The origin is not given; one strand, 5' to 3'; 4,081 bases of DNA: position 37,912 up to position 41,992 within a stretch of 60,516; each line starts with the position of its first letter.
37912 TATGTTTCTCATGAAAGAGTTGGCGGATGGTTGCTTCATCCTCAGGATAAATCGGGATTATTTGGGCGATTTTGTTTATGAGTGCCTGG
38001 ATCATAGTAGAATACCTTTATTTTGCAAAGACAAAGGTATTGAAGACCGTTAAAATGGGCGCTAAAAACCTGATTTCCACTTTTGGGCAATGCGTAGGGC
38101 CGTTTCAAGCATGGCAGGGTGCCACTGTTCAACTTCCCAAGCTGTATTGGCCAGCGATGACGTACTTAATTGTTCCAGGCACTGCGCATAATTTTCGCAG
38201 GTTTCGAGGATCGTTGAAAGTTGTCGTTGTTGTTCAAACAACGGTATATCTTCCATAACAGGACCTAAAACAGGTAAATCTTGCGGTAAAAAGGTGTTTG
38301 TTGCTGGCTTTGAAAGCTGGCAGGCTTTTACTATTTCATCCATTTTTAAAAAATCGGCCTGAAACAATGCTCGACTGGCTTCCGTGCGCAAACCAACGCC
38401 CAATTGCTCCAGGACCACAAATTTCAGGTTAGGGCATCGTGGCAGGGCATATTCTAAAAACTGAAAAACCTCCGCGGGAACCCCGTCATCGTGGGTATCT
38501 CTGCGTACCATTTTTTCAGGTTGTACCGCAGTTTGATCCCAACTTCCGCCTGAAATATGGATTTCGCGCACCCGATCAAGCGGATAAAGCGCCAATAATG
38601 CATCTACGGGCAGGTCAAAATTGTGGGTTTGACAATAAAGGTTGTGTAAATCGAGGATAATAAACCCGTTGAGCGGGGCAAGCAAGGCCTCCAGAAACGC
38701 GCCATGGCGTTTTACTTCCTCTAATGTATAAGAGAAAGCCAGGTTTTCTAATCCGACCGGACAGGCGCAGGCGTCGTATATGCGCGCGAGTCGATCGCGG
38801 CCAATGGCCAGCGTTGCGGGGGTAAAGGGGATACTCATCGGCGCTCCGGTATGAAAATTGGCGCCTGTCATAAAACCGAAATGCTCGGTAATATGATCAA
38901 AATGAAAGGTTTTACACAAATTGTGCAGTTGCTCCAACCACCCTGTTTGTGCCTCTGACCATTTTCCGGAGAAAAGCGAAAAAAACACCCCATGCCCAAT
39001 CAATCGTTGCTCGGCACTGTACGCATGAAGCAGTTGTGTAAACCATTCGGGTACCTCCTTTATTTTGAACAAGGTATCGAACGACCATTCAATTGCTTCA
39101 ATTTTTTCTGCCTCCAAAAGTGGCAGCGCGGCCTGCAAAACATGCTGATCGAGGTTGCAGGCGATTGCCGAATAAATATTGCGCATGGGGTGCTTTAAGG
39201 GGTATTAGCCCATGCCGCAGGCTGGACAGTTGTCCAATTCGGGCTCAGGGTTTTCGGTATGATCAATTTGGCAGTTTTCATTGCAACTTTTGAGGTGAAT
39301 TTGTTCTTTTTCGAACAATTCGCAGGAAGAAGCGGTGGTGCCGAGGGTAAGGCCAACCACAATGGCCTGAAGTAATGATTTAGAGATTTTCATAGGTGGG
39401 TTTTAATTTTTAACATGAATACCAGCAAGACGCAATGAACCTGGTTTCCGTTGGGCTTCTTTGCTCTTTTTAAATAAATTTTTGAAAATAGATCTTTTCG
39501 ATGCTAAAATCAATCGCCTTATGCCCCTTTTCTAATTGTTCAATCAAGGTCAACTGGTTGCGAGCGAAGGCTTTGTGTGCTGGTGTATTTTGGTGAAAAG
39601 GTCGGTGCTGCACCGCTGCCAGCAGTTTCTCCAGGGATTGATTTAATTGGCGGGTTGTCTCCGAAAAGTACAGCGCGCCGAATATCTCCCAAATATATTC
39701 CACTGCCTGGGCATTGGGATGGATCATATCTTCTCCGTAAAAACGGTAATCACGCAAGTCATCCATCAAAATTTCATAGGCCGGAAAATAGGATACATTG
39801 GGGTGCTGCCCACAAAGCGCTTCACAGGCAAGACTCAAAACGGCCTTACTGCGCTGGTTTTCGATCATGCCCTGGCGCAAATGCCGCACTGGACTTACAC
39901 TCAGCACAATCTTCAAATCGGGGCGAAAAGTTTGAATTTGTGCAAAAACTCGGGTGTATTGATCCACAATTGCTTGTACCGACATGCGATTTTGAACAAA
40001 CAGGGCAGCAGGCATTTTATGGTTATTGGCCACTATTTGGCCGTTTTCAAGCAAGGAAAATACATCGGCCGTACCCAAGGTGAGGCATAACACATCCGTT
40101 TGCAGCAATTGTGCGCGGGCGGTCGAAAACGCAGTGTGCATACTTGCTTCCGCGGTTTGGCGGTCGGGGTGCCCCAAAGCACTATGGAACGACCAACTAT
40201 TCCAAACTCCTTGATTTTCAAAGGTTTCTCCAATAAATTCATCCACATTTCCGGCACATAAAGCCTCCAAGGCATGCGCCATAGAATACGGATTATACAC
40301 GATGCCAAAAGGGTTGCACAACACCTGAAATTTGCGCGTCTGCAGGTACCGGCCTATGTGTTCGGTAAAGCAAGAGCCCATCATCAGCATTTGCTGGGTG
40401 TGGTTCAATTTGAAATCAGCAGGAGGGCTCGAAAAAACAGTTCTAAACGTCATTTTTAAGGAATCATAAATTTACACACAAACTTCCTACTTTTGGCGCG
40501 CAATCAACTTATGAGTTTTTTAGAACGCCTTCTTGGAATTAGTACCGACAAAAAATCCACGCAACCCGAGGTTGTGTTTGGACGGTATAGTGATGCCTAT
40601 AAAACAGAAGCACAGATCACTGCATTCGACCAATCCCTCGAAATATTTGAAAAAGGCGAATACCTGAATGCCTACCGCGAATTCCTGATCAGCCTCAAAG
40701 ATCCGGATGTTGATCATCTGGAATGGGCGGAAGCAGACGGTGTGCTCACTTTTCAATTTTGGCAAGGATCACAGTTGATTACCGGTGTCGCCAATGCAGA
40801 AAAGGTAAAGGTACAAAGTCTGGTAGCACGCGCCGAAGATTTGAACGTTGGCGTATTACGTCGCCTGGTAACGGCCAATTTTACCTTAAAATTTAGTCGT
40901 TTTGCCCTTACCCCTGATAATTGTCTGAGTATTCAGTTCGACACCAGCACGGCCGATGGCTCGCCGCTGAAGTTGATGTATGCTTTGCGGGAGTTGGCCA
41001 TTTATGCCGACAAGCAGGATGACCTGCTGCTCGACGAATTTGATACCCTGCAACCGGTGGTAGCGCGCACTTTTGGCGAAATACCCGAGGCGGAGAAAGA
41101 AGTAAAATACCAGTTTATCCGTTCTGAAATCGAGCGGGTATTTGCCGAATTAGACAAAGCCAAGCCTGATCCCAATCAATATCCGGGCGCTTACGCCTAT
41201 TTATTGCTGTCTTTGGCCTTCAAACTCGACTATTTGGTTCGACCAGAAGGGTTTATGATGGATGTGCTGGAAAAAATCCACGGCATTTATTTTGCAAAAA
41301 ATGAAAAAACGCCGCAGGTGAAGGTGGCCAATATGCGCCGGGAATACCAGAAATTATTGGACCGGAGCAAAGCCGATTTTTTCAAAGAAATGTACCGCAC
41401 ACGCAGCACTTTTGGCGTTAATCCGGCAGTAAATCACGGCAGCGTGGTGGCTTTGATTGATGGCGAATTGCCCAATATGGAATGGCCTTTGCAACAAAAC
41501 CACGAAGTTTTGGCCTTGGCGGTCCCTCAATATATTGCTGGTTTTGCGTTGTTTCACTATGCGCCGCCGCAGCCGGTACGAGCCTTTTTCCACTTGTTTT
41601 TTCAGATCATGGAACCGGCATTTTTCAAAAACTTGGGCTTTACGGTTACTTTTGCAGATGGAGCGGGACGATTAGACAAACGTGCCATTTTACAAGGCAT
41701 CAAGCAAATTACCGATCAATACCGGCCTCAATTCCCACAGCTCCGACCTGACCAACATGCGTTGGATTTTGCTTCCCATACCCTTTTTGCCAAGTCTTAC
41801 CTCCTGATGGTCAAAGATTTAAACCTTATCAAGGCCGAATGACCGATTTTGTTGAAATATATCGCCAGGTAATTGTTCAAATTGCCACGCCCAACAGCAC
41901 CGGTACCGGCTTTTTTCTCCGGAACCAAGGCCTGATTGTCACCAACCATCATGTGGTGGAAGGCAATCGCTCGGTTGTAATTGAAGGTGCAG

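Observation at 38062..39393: Compact RiPP-like cassette: Cys-rich 62-aa peptide with C-terminal CPACGMG next to a DUF692/MNIO enzyme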

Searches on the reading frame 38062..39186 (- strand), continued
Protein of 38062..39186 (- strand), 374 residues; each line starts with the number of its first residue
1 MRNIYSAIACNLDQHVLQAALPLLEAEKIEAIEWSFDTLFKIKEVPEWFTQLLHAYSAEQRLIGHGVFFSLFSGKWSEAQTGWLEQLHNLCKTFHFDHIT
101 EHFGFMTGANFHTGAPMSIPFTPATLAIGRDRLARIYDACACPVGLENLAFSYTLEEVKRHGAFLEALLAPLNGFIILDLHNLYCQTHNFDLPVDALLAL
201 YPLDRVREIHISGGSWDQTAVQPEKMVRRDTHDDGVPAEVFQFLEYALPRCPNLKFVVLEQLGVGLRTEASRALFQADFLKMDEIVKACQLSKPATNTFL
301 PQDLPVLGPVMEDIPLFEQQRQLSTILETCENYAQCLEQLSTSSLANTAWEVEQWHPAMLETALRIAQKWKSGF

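Call 44: fold_search(model_id=the predicted structure, library=pdb)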
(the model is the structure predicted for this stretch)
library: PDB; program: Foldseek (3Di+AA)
matches with E <= 10: 1720; with E <= 0.001: 101
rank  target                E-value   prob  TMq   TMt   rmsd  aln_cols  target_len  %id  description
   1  8hi7_B                7.2e-14  1.00  0.58  0.71   5.0       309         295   19  Crystal structure of a holoenzyme TglHI with two Fe irons for Pseudomonas syringae Peptidyl (S) 2-mercaptoglycine bios (released 2023-08-23)
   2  8hci_B                9.1e-14  1.00  0.55  0.69   5.7       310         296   20  Crystal structure of a holoenzyme Fe-free TglHI for Pseudomonas syringae Peptidyl (S) 2-mercaptoglycine biosynthesis (released 2023-08-23)
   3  7fc0_B                3.1e-11  1.00  0.58  0.79   3.7       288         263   16  Reconstitution of MbnABC complex from Rugamonas rubra ATCC-43154 (GroupIII) (released 2022-03-16)
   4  7fc0_E                3.2e-11  1.00  0.57  0.78   4.1       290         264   16  Reconstitution of MbnABC complex from Rugamonas rubra ATCC-43154 (GroupIII) (released 2022-03-16)
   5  3bww                  7.0e-11  1.00  0.50  0.70   4.8       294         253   19  Crystal structure of a duf692 family protein (hs_1138) from haemophilus somnus 129pt at 2.20 A resolution (released 2008-01-22)
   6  7tcr_A                9.9e-11  1.00  0.57  0.78   4.1       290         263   16  Methanobactin biosynthetic protein complex of MbnB and MbnC from Methylosinus trichosporium OB3b at 2.62 Angstrom reso (released 2022-03-23)
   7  7tcw_A                1.1e-10  1.00  0.57  0.78   3.9       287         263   15  Methanobactin biosynthetic protein complex of MbnB and MbnC from Methylosinus trichosporium OB3b, H210S mutant (released 2022-03-23)
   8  7dz9_A                7.3e-10  1.00  0.55  0.75   4.5       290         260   14  MbnABC complex (released 2022-03-16)
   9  7dz9_B                2.2e-09  1.00  0.56  0.77   4.3       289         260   14  MbnABC complex (released 2022-03-16)
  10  5tnv                  1.2e-07  1.00  0.47  0.55   7.1       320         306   13  Crystal Structure of a Xylose isomerase-like TIM barrel Protein from Mycobacterium smegmatis in Complex with Magnesium (released 2016-11-09)
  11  1yx1_B                6.3e-07  1.00  0.44  0.60   5.9       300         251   17  Crystal Structure of Protein of Unknown Function PA2260 from Pseudomonas aeruginosa, Possible Sugar Phosphate Isomeras (released 2005-04-05)
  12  3cqj_B                1.1e-06  1.00  0.45  0.59   6.0       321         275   14  Crystal Structure of L-xylulose-5-phosphate 3-epimerase UlaE (form B) complex with Zn2+ (released 2008-11-25)
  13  8yec_C                1.5e-06  1.00  0.48  0.58   6.4       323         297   15  Crystal structure of L-ribulose 3-epimerase in complex with D-allulose (released 2025-02-12)
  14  7erm_A                1.6e-06  1.00  0.48  0.61   6.6       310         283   12  Crystal structure of D-allulose 3-epimerase from Agrobacterium sp. SUL3 (released 2022-05-11)
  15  3tva_A                1.6e-06  1.00  0.46  0.58   6.5       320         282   13  Crystal Structure of Xylose isomerase domain protein from Planctomyces limnophilus (released 2011-10-05)
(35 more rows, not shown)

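Call 58: search_protein_families(library=ncbifam, proteins=[L055:8001-9125:+, L010:8001-9131:+], max_evalue=0.001)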
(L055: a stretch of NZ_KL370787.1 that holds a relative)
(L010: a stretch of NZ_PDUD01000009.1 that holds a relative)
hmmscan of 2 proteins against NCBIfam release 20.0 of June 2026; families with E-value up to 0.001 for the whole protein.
L055:8001-9125:+ (374 aa): 4 families
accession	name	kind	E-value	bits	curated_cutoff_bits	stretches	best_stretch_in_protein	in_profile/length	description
NF050165.1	MNIO_ChrH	equivalog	3.4e-115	385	600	1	12-371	10-361/363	MNIO family chryseobactin maturase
NF050167.1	MNIO_BufB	equivalog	9.8e-27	93.9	310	1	52-253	40-239/262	MNIO family bufferin maturase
NF003818.2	PRK05409.1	equivalog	1.2e-22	80.7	360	1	51-250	42-235/264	HvfB family MNIO-type RiPP peptide maturase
NF050151.1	RiPP_MNIO_ApyH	equivalog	2.1e-09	36.9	400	1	83-249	76-249/283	multinuclear non-heme iron-dependent oxidative enzyme ApyH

L010:8001-9131:+ (377 aa): 4 families
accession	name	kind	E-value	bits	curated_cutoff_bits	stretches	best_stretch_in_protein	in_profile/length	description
NF050165.1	MNIO_ChrH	equivalog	1.3e-114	383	600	1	12-373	10-361/363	MNIO family chryseobactin maturase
NF050167.1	MNIO_BufB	equivalog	4e-24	85.4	310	1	51-255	39-239/262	MNIO family bufferin maturase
NF003818.2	PRK05409.1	equivalog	1.3e-18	67.6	360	1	52-253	43-236/264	HvfB family MNIO-type RiPP peptide maturase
NF050151.1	RiPP_MNIO_ApyH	equivalog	2.4e-07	30.2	400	1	65-251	60-249/283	multinuclear non-heme iron-dependent oxidative enzyme ApyH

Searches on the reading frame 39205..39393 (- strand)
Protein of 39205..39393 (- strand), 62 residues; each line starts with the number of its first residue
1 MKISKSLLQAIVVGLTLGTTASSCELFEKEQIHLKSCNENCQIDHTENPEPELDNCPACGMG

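Call 3: search_protein_families(library=pfam, proteins=[window:39205-39393:-], max_evalue=0.01)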
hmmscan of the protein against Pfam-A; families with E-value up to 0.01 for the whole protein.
window:39205-39393:- (62 aa): 0 families

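Call 4: search_protein_families(library=ncbifam, proteins=[window:39205-39393:-], max_evalue=0.01)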
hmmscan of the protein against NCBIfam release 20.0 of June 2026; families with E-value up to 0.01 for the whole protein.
window:39205-39393:- (62 aa): 1 family
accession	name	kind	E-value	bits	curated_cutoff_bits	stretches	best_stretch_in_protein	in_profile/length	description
NF050125.1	ChrA_rel_RiPP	equivalog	7.9e-18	64.9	40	1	1-62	1-56/56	chryseobasin-related MNIO class RiPP peptide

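Call 25: find_homologous_proteins(query=window:39205-39393:-, max_evalue=0.001)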
Query window:39205-39393:- (62 aa): 35 proteins with E <= 0.001 among 45 candidates.
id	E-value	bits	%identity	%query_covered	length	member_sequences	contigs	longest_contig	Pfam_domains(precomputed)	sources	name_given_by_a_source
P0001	2.9e-32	126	94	100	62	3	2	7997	-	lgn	-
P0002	3.0e-32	126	95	100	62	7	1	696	-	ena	-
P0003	1.3e-28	115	90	100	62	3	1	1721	-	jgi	jgi:hypothetical protein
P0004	2.0e-24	101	78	100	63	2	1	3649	-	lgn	-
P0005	2.6e-22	95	74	100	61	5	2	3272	-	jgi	jgi:hypothetical protein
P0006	3.5e-15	72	57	100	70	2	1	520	-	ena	-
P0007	3.6e-15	72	62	100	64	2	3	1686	-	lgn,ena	-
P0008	2.0e-14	70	59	100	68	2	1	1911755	-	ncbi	-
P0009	2.9e-14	70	60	100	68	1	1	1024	-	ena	-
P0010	3.2e-14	69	59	100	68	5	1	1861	-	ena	-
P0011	8.2e-14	68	53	100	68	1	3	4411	-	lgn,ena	-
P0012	1.4e-13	67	57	100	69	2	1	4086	-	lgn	-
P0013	8.2e-13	65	58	100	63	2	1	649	-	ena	-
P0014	8.8e-13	65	57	100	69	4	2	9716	-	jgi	-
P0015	6.5e-12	62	53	100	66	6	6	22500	-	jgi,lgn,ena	-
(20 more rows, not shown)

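Call 57: predict_structure(alignment_id=A3)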
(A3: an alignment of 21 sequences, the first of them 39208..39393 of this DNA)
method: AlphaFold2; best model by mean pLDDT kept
length: 62 residues; sequences in the alignment: 21
mean_pLDDT: 51.0   pTM: 0.17
mean pLDDT of the five models: 51.0, 49.5, 49.0, 47.9, 45.1
residues with pLDDT >= 90: 0; 70-90: 0; 50-70: 36; < 50: 26
segments of 3 or more residues with pLDDT < 50: 14-34, 60-62
pLDDT, mean of each block of 10 residues (from residue 1): 52 48 42 54 58 53 44
secondary structure, 60 per line:
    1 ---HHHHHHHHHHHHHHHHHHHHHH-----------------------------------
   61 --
elements in order: H4-25

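Call 59: search_solved_structures(query=A3, max_evalue=10, show_alignments=2)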
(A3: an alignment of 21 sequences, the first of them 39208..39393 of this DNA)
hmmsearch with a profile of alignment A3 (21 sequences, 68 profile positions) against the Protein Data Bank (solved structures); distinct sequences matched with E-value up to 10: 5.
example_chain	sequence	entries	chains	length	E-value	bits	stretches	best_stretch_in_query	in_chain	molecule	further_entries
9s9u_A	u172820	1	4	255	1.7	12.1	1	9-28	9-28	Adhesion G-protein coupled receptor G1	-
1mey_C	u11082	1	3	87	2.5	11.6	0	48-66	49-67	CONSENSUS ZINC FINGER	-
5l0m_A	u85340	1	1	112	2.5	11.6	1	20-67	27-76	Nuclear receptor subfamily 5 group A member 2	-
2a66_A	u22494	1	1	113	3.2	11.2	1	20-67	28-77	Orphan nuclear receptor NR5A2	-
4umm_A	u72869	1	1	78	4.4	10.8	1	37-67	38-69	ECR-USP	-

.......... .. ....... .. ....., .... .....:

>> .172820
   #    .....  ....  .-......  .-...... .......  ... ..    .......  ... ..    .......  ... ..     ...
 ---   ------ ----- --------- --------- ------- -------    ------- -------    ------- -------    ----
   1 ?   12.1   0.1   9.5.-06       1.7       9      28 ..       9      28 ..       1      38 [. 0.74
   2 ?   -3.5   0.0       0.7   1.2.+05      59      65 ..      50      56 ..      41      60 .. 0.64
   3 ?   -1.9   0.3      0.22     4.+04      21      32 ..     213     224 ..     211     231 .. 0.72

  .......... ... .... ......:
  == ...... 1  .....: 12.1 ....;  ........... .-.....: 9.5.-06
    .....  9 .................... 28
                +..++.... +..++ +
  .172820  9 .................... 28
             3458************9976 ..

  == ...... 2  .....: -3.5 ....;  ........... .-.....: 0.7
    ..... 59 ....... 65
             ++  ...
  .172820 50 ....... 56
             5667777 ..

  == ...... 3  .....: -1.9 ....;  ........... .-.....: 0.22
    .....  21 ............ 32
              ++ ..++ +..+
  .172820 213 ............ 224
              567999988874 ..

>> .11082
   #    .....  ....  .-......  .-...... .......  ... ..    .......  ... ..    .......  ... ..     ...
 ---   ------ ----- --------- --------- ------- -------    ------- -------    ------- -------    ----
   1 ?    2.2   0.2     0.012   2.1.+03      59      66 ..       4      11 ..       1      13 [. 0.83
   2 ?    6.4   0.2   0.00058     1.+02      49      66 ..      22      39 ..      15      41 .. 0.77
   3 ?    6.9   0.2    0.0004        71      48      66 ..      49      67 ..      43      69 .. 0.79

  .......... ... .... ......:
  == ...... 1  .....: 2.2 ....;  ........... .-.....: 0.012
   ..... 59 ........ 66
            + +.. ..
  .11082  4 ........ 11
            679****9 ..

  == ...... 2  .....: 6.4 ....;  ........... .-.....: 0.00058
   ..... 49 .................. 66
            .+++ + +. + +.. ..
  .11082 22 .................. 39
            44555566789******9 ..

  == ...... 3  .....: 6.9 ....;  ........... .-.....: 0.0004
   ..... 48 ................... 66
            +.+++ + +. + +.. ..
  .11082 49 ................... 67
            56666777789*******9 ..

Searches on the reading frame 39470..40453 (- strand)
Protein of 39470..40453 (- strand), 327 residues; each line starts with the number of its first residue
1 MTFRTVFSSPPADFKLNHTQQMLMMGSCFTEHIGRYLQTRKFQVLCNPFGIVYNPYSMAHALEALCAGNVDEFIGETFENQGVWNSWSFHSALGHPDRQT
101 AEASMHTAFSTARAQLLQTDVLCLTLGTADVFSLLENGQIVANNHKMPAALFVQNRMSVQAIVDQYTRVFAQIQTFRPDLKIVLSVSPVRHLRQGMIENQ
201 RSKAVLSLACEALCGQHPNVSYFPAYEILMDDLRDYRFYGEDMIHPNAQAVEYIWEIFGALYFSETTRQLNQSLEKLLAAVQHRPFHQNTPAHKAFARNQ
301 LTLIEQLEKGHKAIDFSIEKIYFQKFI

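Call 3: search_protein_families(library=pfam, proteins=[window:39470-40453:-], max_evalue=0.01)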
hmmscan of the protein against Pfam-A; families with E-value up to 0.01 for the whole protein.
window:39470-40453:- (327 aa): 2 families
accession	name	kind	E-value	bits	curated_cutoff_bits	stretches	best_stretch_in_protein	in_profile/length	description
PF08885.17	GSCFA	-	1.4e-85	287.2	25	1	22-258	2-237/237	GSCFA family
PF13472.12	Lipase_GDSL_2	-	3e-07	31.6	32.9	1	85-249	38-174/178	GDSL-like Lipase/Acylhydrolase family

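Call 4: search_protein_families(library=ncbifam, proteins=[window:39470-40453:-], max_evalue=0.01)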
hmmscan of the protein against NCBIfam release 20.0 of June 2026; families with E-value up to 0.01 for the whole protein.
window:39470-40453:- (327 aa): 0 families

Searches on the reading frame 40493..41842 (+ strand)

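Call 3: search_protein_families(library=pfam, proteins=[window:40493-41842:+], max_evalue=0.01)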
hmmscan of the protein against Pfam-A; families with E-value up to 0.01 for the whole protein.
window:40493-41842:+ (449 aa): 1 family
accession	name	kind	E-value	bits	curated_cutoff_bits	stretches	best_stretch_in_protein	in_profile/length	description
PF06276.17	FhuF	-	0.0032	18.4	25.2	0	371-439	83-150/161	Ferric iron reductase FhuF-like transporter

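Call 4: search_protein_families(library=ncbifam, proteins=[window:40493-41842:+], max_evalue=0.01)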
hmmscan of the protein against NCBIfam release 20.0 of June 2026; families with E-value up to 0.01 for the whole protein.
window:40493-41842:+ (449 aa): 0 families
